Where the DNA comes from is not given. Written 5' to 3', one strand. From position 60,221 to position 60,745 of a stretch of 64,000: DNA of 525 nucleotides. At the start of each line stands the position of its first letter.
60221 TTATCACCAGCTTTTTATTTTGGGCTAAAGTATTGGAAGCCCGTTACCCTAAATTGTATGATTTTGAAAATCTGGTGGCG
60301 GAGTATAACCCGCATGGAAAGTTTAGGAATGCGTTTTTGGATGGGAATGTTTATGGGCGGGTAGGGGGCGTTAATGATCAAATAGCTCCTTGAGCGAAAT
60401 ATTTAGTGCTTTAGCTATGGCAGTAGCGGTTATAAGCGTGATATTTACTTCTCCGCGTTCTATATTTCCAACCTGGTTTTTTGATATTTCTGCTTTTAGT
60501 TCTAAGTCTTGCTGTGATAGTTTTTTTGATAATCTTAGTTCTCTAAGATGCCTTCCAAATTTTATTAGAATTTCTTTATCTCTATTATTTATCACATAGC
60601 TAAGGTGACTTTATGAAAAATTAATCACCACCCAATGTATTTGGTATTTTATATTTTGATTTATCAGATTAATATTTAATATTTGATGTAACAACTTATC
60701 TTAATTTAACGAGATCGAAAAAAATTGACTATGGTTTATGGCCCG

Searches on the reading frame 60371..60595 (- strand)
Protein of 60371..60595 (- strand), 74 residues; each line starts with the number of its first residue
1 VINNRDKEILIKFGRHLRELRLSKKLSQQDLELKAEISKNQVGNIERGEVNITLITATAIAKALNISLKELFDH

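Call 14: search_protein_families(library=pfam, proteins=[window:60371-60595:-], max_evalue=0.01)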
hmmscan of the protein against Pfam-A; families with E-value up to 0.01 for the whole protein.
window:60371-60595:- (74 aa): 5 families
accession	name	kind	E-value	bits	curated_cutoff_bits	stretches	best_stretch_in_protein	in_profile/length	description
PF01381.28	HTH_3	-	1.9e-14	53.8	23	1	17-71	1-55/55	Helix-turn-helix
PF13443.12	HTH_26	-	1.1e-08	35.7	22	1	16-73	1-59/63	Cro/C1-type HTH DNA-binding domain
PF13560.12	HTH_31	-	2.9e-08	34.3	27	1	13-67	2-57/64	Helix-turn-helix domain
PF12844.13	HTH_19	-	7.7e-07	29.4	30.2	1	14-73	1-60/64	Helix-turn-helix domain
PF13413.12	HTH_25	-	0.00024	21.3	24.6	1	17-50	2-35/62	Helix-turn-helix domain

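Call 15: find_encoding_contigs(protein=window:60371-60595:-, flank=6000, max_places=10)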
Protein window:60371-60595:- (74 aa): no gene with exactly this product is on record in the collection.

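Call 16: find_homologous_proteins(query=window:60374-60595:-, max_evalue=0.001)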
Query window:60374-60595:- (74 aa): 77 proteins with E <= 0.001 among 89 candidates.
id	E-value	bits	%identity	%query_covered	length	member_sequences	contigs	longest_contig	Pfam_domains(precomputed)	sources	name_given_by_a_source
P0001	4.2e-34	133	91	100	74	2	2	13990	PF12844.14,PF01381.29,PF13560.13,PF13443.13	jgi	jgi:transcriptional regulator with XRE-family HTH domain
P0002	5.3e-34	132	93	99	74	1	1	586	PF12844.14,PF01381.29,PF13560.13,PF13443.13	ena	-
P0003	1.3e-33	131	92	99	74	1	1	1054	PF12844.14,PF01381.29,PF13560.13,PF13443.13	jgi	jgi:transcriptional regulator with XRE-family HTH domain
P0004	2.9e-33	130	89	100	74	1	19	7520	PF12844.14,PF01381.29,PF13560.13,PF13443.13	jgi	jgi:transcriptional regulator with XRE-family HTH domain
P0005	4.6e-33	129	89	100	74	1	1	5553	PF01381.29,PF13560.13,PF13443.13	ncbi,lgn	ncbi:MAG: helix-turn-helix transcriptional regulator [Mucilaginibacter sp.]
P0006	1.0e-32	128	88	100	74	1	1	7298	PF12844.14,PF01381.29,PF13560.13,PF13443.13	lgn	-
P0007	2.5e-32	127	86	100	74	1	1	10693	PF12844.14,PF01381.29,PF13560.13,PF13443.13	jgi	-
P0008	3.0e-32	127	89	100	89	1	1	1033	PF01381.29,PF13560.13,PF13443.13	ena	-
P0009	3.8e-32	127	86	100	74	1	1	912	PF12844.14,PF01381.29,PF13560.13,PF13443.13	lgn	-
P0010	4.1e-32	126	86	100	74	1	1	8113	PF12844.14,PF01381.29,PF13560.13,PF13443.13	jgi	jgi:transcriptional regulator with XRE-family HTH domain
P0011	7.2e-32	126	86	100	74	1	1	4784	PF01381.29,PF13560.13,PF13443.13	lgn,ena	-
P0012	8.9e-32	125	86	100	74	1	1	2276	PF01381.29,PF13560.13,PF13443.13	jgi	jgi:transcriptional regulator with XRE-family HTH domain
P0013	1.3e-31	125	85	100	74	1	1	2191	PF12844.14,PF01381.29,PF13560.13,PF13443.13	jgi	jgi:transcriptional regulator with XRE-family HTH domain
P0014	1.6e-31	125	85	100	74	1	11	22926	PF01381.29,PF13560.13,PF13443.13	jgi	jgi:transcriptional regulator with XRE-family HTH domain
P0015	2.4e-31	124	88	100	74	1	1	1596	PF12844.14,PF01381.29,PF13560.13,PF13443.13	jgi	jgi:transcriptional regulator with XRE-family HTH domain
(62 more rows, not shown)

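Call 18: find_related_loci(query=A1, collection=genome_contigs, flank=5000)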
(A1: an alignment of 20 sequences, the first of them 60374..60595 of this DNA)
Query A1 (74 aa) in genome_contigs; peptide patterns used: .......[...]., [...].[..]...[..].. (x = any residue, [..] = any of these).
495 stretches matched a pattern; 441 encode a relative of the query (tblastn E <= 1e-3); the best 80 are kept; 80 distinct loci.
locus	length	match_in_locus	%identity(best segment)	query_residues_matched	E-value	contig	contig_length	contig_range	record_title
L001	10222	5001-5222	74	1-74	1e-31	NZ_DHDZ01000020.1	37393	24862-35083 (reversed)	MAG: Pedobacter sp. UBA4863 UBA4863_contig_4840, whole genome shotgun sequence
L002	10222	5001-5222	72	1-74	2e-30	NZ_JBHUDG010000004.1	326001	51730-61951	Pseudopedobacter beijingensis strain CGMCC 1.12329 soapdenovo_K_105_4, whole genome shotgun sequence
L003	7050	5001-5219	73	1-73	3e-30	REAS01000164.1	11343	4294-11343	MAG: Sphingobacteriales bacterium isolate PH2015_01D_34_72 PH2015_01D_scaffold_1616, whole genome shotgun sequence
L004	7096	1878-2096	73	1-73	5e-30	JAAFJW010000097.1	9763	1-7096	MAG: Sphingobacteriales bacterium isolate bin43.metabat.b1b2b5.090 WN_Sphingobacteriales_scaffold_97, whole genome shotg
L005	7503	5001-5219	70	1-73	8e-29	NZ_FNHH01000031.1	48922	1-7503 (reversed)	Daejeonella rubra strain DSM 24536, whole genome shotgun sequence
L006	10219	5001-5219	66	1-73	1e-26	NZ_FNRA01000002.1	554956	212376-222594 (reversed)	Pedobacter hartonius strain DSM 19033, whole genome shotgun sequence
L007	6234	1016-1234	64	1-73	1e-26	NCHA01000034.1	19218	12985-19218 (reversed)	MAG: Sphingobacteriales bacterium 16-39-50 04302015_16_scaffold_658, whole genome shotgun sequence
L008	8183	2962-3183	62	1-74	3e-25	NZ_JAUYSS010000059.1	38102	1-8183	MAG: Daejeonella sp. isolate C8_concoct.bin.119 C8_k141_205588, whole genome shotgun sequence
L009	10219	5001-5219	62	1-73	1e-23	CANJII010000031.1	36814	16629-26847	MAG: Chitinophagaceae bacterium isolate RH-23may17-1171 genome assembly, contig: RH-23may17-C7957, whole genome shotgun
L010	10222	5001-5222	55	1-74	3e-23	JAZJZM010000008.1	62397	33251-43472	MAG: Bacteroidota bacterium isolate ADI_H2L1_1_122_18_3-bin023 ADIH2L11_B023_0_000000000008, whole genome shotgun sequen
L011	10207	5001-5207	67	2-70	3e-23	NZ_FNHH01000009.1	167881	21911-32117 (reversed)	Daejeonella rubra strain DSM 24536, whole genome shotgun sequence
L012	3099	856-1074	60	1-73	8e-23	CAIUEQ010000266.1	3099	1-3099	MAG: uncultured Bacteroidetes bacterium isolate Ki3-D2_bin-0761 genome assembly, contig: bin-0761:266/389, whole genome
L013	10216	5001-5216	54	1-72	3e-22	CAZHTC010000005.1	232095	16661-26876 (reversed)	MAG TPA_asm: uncultured Bifidobacteriaceae bacterium isolate SRP257259_co1_20 genome assembly, contig: NODE_34_length_23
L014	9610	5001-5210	56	1-70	4e-22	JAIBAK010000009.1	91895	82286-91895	MAG: Bacteroidia bacterium isolate SSF48 NODE_3962_length_91895_cov_56.252408, whole genome shotgun sequence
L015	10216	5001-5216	58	2-72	1e-21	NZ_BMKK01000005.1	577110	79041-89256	Emticicia aquatilis strain CGMCC 1.15958 sequence05, whole genome shotgun sequence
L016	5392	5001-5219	56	1-73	4e-21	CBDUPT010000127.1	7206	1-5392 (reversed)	MAG TPA_asm: uncultured Flavobacteriales bacterium isolate SRR22808126_concoct_132 genome assembly, contig: ERZ25043457.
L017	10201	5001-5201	60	1-67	4e-21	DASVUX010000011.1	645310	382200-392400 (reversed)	MAG TPA_asm: Bacteroidia bacterium isolate SMAG_U3328 k141_490090, whole genome shotgun sequence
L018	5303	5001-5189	62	1-63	1e-20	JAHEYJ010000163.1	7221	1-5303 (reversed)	MAG: Bacteroidetes bacterium isolate nzgw125 NODE_10111_length_7222_cov_3.570765, whole genome shotgun sequence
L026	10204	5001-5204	54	5-72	1e-18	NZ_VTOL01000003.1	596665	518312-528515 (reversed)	Dyadobacter sp. 3J3 NODE_3, whole genome shotgun sequence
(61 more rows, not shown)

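Call 20: find_encoding_contigs(protein=P0001, flank=6000, max_places=4)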
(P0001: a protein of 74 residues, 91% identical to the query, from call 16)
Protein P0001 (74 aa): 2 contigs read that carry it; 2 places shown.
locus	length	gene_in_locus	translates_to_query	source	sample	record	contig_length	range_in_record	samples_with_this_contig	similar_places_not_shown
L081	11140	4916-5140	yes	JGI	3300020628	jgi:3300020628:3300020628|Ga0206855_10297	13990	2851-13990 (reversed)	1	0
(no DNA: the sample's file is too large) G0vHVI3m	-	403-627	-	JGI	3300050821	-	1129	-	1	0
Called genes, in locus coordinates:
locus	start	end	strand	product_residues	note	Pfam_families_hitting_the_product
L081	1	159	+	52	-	?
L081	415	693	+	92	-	-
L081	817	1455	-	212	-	PF00578:AhpC-TSA (weak), PF08534:Redoxin, PF13098:Thioredoxin_2, PF13905:Thioredoxin_8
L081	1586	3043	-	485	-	PF05598:DUF772, PF01609:DDE_Tnp_1, PF13751:DDE_Tnp_1_6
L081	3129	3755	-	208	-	-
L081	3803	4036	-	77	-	-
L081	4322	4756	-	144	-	PF00196:GerE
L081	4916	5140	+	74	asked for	PF13560:HTH_31, PF12844:HTH_19 (weak), PF01381:HTH_3, PF13443:HTH_26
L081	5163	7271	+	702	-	PF01055:Glyco_hydro_31_2nd, PF21365:Glyco_hydro_31_3rd, PF17137:DUF5110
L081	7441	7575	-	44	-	-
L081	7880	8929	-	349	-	PF13349:DUF4097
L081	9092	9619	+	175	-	PF00886:Ribosomal_S16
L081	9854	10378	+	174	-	PF01782:RimM, PF24986:PRC_RimM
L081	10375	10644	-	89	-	-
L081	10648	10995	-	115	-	-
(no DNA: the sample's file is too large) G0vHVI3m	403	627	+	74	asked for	PF13560:HTH_31, PF12844:HTH_19 (weak), PF01381:HTH_3, PF13443:HTH_26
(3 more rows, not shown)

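Call 21: find_encoding_contigs(protein=P0004, flank=6000, max_places=8)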
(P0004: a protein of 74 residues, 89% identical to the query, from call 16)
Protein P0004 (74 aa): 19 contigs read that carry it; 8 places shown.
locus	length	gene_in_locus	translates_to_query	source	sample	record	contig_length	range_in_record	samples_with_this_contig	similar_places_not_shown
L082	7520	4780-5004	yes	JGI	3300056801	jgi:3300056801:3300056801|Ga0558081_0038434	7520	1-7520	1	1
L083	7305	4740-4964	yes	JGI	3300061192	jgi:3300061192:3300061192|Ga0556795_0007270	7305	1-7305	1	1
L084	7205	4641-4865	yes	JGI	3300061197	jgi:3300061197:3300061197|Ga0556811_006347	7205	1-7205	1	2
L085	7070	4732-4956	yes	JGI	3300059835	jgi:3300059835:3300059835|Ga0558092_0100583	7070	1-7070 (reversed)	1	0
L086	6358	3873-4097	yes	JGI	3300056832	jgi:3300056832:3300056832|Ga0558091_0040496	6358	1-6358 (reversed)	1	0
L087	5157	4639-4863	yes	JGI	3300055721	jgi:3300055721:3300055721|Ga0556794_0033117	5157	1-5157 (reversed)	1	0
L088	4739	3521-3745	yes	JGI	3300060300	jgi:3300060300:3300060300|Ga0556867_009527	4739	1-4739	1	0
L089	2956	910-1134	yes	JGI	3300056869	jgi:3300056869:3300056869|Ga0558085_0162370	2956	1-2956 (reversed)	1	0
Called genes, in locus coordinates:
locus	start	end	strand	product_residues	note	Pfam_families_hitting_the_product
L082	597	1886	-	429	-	-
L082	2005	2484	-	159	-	PF14903:WG_beta_rep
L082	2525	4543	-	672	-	-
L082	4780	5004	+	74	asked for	PF13560:HTH_31 (weak), PF12844:HTH_19 (weak), PF01381:HTH_3, PF13443:HTH_26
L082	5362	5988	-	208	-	-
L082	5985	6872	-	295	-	PF03432:Relaxase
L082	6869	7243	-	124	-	PF21983:NikA-like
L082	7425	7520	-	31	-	?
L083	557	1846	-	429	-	-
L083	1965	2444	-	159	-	PF14903:WG_beta_rep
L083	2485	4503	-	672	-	-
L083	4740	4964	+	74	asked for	PF13560:HTH_31 (weak), PF12844:HTH_19 (weak), PF01381:HTH_3, PF13443:HTH_26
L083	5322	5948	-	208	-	-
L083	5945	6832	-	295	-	PF03432:Relaxase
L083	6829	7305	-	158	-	?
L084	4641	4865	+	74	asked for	PF13560:HTH_31 (weak), PF12844:HTH_19 (weak), PF01381:HTH_3, PF13443:HTH_26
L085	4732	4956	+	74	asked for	PF13560:HTH_31 (weak), PF12844:HTH_19 (weak), PF01381:HTH_3, PF13443:HTH_26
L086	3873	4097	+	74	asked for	PF13560:HTH_31 (weak), PF12844:HTH_19 (weak), PF01381:HTH_3, PF13443:HTH_26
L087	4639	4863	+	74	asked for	PF13560:HTH_31 (weak), PF12844:HTH_19 (weak), PF01381:HTH_3, PF13443:HTH_26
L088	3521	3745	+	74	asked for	PF13560:HTH_31 (weak), PF12844:HTH_19 (weak), PF01381:HTH_3, PF13443:HTH_26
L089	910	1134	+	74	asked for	PF13560:HTH_31 (weak), PF12844:HTH_19 (weak), PF01381:HTH_3, PF13443:HTH_26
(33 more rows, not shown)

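Call 22: find_encoding_contigs(protein=P0014, flank=6000, max_places=8)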
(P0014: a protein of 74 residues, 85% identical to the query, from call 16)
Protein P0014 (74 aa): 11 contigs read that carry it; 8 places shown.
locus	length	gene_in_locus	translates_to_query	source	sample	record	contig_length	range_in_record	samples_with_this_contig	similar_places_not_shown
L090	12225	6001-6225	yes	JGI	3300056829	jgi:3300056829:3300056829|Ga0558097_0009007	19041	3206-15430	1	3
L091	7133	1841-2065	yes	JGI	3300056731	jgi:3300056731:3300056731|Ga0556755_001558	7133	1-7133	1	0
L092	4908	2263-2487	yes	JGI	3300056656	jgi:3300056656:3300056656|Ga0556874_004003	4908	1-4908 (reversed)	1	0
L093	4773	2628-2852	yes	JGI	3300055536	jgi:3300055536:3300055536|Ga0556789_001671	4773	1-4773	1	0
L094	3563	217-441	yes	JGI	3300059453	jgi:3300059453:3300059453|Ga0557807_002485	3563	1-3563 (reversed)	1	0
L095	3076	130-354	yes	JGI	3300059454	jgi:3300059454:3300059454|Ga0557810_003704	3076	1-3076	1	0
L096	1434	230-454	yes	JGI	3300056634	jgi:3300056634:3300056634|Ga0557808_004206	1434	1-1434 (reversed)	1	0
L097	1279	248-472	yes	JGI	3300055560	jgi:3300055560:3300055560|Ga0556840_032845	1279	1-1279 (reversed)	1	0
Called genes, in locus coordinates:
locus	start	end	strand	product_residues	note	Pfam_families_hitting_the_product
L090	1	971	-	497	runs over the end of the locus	-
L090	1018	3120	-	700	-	PF13174:TPR_6 (faint), PF14559:TPR_19 (weak)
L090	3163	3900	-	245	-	-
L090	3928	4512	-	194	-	-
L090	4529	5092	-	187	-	-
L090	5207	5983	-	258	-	PF00072:Response_reg, PF00196:GerE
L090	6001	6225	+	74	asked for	PF13560:HTH_31 (weak), PF01381:HTH_3, PF13443:HTH_26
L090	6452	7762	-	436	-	-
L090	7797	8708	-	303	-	PF05168:HEPN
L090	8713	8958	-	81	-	-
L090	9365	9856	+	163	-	PF13560:HTH_31, PF01381:HTH_3, PF13443:HTH_26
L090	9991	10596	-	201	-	-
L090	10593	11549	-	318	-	PF03432:Relaxase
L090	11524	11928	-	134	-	PF21983:NikA-like, PF05713:MobC (weak)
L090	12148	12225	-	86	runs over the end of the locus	PF12728:HTH_17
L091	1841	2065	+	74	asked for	PF13560:HTH_31 (weak), PF01381:HTH_3, PF13443:HTH_26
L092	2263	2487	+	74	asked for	PF13560:HTH_31 (weak), PF01381:HTH_3, PF13443:HTH_26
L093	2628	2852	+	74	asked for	PF13560:HTH_31 (weak), PF01381:HTH_3, PF13443:HTH_26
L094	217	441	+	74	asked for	PF13560:HTH_31 (weak), PF01381:HTH_3, PF13443:HTH_26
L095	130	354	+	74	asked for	PF13560:HTH_31 (weak), PF01381:HTH_3, PF13443:HTH_26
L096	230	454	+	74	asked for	PF13560:HTH_31 (weak), PF01381:HTH_3, PF13443:HTH_26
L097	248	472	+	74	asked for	PF13560:HTH_31 (weak), PF01381:HTH_3, PF13443:HTH_26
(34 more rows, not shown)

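Call 40: search_solved_structures(query=window:60374-60595:-, max_evalue=0.01)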
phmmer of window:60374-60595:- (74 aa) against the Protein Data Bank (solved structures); distinct sequences matched with E-value up to 0.01: 21.
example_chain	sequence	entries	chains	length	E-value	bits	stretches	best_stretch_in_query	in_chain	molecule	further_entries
1y7y_A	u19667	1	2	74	4.8e-12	49.1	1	9-72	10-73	C.AhdI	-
2b5a_A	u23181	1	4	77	8.8e-08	35.6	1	6-71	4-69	C.BclI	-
4f8d_A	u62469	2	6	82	1.2e-05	28.9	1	9-69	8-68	Regulatory protein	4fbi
3clc_A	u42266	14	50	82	3.4e-05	27.5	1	9-69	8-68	Regulatory protein | R-M CONTROLLER PROTEIN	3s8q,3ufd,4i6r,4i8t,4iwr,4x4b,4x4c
4ia8_A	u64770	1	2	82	3.5e-05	27.5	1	9-69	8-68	Regulatory protein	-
4fn3_A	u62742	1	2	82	4.6e-05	27.1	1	9-69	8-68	Regulatory protein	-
3g5g_A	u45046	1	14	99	4.8e-05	27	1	9-69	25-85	Regulatory protein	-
9xz9_A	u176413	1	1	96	6.1e-05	26.7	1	16-71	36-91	Quorum sensing controller protein QseC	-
4i6t_A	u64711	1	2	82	6.6e-05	26.6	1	9-69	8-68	Regulatory protein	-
4i6u_A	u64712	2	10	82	6.6e-05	26.6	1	9-69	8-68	Regulatory protein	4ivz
6rnz_A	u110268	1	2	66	7.5e-05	26.4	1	12-72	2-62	HTH-type transcriptional regulator DdrOC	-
2xiu_A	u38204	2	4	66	7.7e-05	26.4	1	16-73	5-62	CYLR2 | CYLR2 SYNONYM CYTOLYSIN REPRESSOR 2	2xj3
1utx_A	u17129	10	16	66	7.9e-05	26.3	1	16-73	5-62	CYLR2 | cytolysin regulator 2 | PUTATIVE TRANSCRIPTION REGULATOR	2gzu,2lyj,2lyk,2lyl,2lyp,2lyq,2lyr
3fya_A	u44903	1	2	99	0.00013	25.6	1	9-69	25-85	Regulatory protein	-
6rmq_A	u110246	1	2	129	0.00038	24.2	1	12-72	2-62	HTH-type transcriptional regulator DdrOC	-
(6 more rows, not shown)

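Call 41: search_protein_families(library=ncbifam, proteins=[window:60374-60595:-], max_evalue=0.01)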
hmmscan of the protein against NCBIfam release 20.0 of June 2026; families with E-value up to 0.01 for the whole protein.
window:60374-60595:- (74 aa): 9 families
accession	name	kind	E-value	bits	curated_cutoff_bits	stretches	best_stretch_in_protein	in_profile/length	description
NF006015.0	PRK08154.1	subfamily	8.4e-11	41.6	204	1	4-72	22-90/314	anaerobic benzoate catabolism transcriptional regulator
TIGR03070.1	couple_hipB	subfamily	1.1e-09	38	71.65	1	12-68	2-58/58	type II toxin-antitoxin system Y4mF family antitoxin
NF041951.1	phage_RstR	subfamily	2.8e-09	37.2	80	1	12-72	2-62/108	RstR family transcriptional repressor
NF047948.1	male_kill_WMK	equivalog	5.7e-09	35.8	300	1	5-72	155-222/300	WO male-killing family protein Wmk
TIGR00270.2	TIGR00270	equivalog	2e-06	27.7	110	1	4-70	67-133/159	multiprotein bridging factor aMBF1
NF010465.0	PRK13890.1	equivalog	3.2e-05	24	96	1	20-73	13-66/121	conjugal transfer protein TrbA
NF046032.1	TransRegSlrRBacil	equivalog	4.6e-05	23.5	250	1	14-73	3-63/149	HTH-type transcriptional regulator SlrR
NF007408.0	PRK09943.1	equivalog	0.0032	17.1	211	1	11-72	6-67/185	HTH-type transcriptional regulator PuuR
NF041493.1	MobT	equivalog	0.0059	15.4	600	1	17-65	1-49/383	MobT family relaxase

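Call 42: search_protein_families(library=padloc, proteins=[window:60374-60595:-], max_evalue=0.01)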
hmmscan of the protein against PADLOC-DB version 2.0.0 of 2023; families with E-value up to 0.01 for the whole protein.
window:60374-60595:- (74 aa): 14 families
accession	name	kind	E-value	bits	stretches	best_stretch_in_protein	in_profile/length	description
PDLC03664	Control_protein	-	2.6e-14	51.4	1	10-72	11-73/74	control protein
PDLC03665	Control_protein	-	7.8e-13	46.5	1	8-73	4-70/77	control protein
PDLC02926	HTH_VI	-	1.2e-10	39.4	1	13-72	2-61/92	-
PDLC04142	capH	-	6.1e-09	34.9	1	11-73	5-67/103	capH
PDLC03536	REase_II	-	2.1e-08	32.1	1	5-73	6-71/237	Type II restriction enzyme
PDLC03671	Control_protein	-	5.4e-08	31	1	7-71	12-73/84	control protein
PDLC03666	Control_protein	-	1.5e-07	29.8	1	9-72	3-66/77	control protein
PDLC03668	Control_protein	-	3.9e-06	25.3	1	12-68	8-64/79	control protein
PDLC03954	RmrA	-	5.1e-05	20.4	1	14-68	12-66/380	-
PDLC04775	PDC-M69A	-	0.00014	20.3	1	12-73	7-68/113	-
PDLC03952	RmrA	-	0.00038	17.4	1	15-65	25-75/395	-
PDLC03945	RmrA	-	0.0033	14.6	1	13-69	3-59/394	-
PDLC04762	PDC-M64C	-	0.0041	15.2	1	16-67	31-82/97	-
PDLC03947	RmrA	-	0.0069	13.2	1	13-67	12-66/383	-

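Call 55: search_protein_families(library=pfam, proteins=[L002:2450-4882:-, L004:100-1746:-, L014:4114-4800:-, L016:3494-4909:-, L017:4020-4790:-, L018:4162-4956:-, L026:3829-4845:-, L082:2525-4543:-, L003:3474-4637:-, L010:4083-4889:-], max_evalue=0.001)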
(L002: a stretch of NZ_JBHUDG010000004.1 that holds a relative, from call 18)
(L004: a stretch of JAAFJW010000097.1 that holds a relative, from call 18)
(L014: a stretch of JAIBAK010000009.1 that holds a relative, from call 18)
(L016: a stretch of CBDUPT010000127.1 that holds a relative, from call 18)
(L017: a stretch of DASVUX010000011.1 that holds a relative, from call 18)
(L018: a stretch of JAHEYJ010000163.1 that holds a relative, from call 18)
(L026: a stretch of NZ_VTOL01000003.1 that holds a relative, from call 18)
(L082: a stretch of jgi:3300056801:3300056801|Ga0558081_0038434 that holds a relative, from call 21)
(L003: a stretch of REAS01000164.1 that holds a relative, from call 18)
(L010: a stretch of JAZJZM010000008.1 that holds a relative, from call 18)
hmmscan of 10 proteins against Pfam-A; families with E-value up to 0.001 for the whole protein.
L002:2450-4882:- (810 aa): 3 families
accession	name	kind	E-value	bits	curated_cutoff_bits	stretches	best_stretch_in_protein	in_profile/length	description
PF13472.12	Lipase_GDSL_2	-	2.1e-18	67.9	32.9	1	28-209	1-178/178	GDSL-like Lipase/Acylhydrolase family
PF00657.28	Lipase_GDSL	-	1.2e-08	35.8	23.6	1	26-213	1-207/208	GDSL-like Lipase/Acylhydrolase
PF18962.6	Por_Secre_tail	-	3.9e-05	24.3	27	1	742-808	11-75/75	Secretion system C-terminal sorting domain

L004:100-1746:- (548 aa): 0 families

L014:4114-4800:- (228 aa): 1 family
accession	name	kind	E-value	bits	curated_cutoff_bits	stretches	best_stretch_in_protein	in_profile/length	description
PF13568.12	OMP_b-brl_2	-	0.00046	20.7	27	0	119-225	7-100/175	Outer membrane protein beta-barrel domain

L016:3494-4909:- (471 aa): 0 families

L017:4020-4790:- (256 aa): 1 family
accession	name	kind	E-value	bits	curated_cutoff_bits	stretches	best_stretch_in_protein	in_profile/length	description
PF05593.20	RHS_repeat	-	0.00019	22.2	22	0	180-216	1-32/38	RHS Repeat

L018:4162-4956:- (264 aa): 1 family
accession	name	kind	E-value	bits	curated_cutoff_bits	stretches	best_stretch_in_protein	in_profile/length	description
PF13091.12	PLDc_2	-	1.1e-08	35.5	27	1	33-143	2-124/132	PLD-like domain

L026:3829-4845:- (338 aa): 1 family
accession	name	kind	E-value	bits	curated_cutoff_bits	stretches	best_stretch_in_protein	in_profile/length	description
PF18768.7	RNPP_C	-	1.1e-05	25.5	26.5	0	134-193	103-171/213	RNPP family C-terminal domain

L082:2525-4543:- (672 aa): 0 families

L003:3474-4637:- (387 aa): 1 family
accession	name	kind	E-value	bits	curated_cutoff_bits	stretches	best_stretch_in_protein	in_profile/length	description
PF13437.12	HlyD_3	-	4.3e-13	50.4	22.2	1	238-340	1-97/106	HlyD family secretion protein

L010:4083-4889:- (268 aa): 0 families

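Call 69: find_related_loci(query=A1, collection=viral_contigs, flank=3000)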
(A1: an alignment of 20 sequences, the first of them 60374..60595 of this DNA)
Query A1 (74 aa) in viral_contigs; peptide patterns used: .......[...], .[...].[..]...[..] (x = any residue, [..] = any of these).
42 stretches matched a pattern; 1 encode a relative of the query (tblastn E <= 1e-3); 1 distinct loci.
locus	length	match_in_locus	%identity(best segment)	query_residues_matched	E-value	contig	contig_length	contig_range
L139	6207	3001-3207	41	5-73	9e-14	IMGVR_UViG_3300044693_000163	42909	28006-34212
